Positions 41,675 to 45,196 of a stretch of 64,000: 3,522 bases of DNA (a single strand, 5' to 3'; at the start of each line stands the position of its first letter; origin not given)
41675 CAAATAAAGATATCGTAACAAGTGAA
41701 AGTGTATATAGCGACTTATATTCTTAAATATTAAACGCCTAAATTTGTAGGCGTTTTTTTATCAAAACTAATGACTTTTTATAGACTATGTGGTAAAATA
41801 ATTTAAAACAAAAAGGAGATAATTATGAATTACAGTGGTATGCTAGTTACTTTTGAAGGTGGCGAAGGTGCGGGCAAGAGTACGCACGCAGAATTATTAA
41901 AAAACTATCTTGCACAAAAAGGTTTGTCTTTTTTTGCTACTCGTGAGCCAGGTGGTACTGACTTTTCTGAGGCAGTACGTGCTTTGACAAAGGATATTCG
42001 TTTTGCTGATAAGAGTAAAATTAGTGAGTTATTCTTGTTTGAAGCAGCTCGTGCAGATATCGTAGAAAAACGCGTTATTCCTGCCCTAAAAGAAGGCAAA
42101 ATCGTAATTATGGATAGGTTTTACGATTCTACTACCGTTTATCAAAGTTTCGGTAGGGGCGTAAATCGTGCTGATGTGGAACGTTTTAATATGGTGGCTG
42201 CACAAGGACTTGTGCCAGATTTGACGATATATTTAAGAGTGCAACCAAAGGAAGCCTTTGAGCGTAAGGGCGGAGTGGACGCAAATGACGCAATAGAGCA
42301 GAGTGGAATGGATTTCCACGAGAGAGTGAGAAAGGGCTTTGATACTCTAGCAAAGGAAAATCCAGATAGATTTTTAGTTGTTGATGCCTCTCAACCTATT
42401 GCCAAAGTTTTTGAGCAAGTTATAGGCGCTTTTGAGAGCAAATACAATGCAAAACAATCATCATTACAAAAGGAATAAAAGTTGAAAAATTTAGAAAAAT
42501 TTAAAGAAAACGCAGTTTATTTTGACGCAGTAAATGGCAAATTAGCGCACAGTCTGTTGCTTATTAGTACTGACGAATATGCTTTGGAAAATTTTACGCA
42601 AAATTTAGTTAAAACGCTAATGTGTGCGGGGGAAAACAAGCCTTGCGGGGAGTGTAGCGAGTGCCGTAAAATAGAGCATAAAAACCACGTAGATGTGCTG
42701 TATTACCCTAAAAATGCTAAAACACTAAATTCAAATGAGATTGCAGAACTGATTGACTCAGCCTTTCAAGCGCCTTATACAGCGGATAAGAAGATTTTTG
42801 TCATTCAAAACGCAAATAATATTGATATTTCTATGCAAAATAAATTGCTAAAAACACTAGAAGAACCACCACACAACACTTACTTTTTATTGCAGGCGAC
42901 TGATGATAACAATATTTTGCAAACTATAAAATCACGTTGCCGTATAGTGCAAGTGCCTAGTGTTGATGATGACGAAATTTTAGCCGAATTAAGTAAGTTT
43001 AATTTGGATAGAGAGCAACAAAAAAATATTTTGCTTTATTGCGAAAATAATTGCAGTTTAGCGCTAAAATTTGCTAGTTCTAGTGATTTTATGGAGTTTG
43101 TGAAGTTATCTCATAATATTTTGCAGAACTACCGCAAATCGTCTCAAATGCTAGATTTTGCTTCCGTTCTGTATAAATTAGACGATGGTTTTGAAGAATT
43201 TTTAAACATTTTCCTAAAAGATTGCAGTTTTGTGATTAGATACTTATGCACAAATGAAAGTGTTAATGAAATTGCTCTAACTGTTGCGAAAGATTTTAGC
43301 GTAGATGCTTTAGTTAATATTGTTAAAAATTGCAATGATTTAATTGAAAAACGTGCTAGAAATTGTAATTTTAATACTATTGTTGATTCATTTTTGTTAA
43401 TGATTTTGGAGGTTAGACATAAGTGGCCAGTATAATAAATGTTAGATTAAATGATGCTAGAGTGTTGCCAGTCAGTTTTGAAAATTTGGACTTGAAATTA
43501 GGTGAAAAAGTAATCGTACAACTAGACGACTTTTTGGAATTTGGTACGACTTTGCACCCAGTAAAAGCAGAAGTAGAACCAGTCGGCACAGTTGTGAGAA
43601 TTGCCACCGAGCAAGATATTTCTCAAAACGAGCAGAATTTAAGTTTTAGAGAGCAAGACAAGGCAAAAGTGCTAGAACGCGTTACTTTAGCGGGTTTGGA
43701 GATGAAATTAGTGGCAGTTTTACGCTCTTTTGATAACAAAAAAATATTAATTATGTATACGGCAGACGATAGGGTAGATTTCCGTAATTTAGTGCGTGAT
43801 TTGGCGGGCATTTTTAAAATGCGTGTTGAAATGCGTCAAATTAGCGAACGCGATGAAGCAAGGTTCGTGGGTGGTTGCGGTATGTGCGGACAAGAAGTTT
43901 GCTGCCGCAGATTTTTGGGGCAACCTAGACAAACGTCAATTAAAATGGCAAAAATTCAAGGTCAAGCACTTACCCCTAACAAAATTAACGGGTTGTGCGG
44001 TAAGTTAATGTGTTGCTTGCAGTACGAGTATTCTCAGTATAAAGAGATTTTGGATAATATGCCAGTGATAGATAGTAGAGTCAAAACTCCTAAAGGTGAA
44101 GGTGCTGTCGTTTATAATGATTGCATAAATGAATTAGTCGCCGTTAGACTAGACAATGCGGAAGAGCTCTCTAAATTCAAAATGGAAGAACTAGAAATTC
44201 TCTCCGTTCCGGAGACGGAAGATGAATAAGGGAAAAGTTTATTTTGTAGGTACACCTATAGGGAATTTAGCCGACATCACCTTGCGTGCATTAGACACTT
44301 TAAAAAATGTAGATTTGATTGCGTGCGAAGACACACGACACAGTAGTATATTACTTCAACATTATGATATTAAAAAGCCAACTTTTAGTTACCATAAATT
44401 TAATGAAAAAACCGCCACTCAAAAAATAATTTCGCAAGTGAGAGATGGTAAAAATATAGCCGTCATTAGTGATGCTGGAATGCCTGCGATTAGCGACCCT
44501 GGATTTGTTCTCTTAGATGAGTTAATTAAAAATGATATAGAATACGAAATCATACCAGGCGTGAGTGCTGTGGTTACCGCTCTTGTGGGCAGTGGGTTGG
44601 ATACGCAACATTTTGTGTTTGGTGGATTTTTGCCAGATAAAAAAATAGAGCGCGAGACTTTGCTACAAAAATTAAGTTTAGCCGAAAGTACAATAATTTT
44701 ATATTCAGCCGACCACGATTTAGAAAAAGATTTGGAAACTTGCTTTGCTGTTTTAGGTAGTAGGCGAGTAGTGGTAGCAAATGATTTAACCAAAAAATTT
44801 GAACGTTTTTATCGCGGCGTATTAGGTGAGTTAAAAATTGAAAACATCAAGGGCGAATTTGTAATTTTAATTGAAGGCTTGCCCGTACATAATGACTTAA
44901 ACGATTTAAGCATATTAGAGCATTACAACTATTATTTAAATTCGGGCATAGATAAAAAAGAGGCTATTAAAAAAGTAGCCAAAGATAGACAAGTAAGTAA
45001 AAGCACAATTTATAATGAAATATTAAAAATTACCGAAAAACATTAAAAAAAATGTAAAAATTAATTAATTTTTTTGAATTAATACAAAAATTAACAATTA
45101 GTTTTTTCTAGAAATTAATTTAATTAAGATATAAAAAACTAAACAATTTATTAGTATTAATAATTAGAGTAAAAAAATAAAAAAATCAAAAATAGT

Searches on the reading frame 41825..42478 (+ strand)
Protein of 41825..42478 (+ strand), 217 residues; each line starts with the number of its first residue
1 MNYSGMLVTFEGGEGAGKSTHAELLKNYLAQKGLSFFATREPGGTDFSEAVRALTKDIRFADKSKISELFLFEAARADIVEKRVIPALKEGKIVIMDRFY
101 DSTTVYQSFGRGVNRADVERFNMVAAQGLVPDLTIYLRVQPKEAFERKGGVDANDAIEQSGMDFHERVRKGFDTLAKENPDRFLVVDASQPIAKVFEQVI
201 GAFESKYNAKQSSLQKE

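Call 76: search_protein_families(library=pfam, proteins=[window:41825-42478:+], max_evalue=0.0001)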
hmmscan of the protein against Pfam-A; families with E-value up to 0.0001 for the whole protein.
window:41825-42478:+ (217 aa): 2 families
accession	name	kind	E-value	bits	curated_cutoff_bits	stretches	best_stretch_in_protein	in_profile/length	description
PF02223.23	Thymidylate_kin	-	1.3e-43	149.3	27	1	10-198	1-184/185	Thymidylate kinase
PF13521.12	AAA_28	-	2.9e-06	28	27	1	8-151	2-127/164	AAA domain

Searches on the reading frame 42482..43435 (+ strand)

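Call 76: search_protein_families(library=pfam, proteins=[window:42482-43435:+], max_evalue=0.0001)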
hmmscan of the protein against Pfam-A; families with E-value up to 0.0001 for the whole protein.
window:42482-43435:+ (317 aa): 1 family
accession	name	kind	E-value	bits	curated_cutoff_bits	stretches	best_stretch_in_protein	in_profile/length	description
PF13177.12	DNA_pol3_delta2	-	1.6e-40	139.2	27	1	17-160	14-159/161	DNA polymerase III, delta subunit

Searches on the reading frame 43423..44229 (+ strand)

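Call 76: search_protein_families(library=pfam, proteins=[window:43423-44229:+], max_evalue=0.0001)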
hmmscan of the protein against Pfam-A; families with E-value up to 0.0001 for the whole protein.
window:43423-44229:+ (268 aa): 1 family
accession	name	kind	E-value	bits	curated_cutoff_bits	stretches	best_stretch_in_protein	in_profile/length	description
PF04468.17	PSP1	-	9.8e-27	93.6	27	1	56-140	2-86/86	PSP1 C-terminal conserved region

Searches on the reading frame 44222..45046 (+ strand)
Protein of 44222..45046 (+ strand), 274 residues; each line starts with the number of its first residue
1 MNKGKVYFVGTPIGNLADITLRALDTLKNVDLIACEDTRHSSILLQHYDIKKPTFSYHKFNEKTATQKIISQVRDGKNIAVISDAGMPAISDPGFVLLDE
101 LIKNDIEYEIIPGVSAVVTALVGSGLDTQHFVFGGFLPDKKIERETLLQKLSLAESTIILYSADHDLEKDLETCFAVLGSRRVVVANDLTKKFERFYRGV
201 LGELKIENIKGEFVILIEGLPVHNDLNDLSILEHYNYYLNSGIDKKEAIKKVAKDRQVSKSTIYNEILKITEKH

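Call 76: search_protein_families(library=pfam, proteins=[window:44222-45046:+], max_evalue=0.0001)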
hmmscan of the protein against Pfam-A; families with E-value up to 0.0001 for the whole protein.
window:44222-45046:+ (274 aa): 1 family
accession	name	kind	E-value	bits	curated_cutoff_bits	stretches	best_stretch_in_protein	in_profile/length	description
PF00590.25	TP_methylase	-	4.5e-37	128.5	27.8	1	5-204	1-211/212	Tetrapyrrole (Corrin/Porphyrin) Methylases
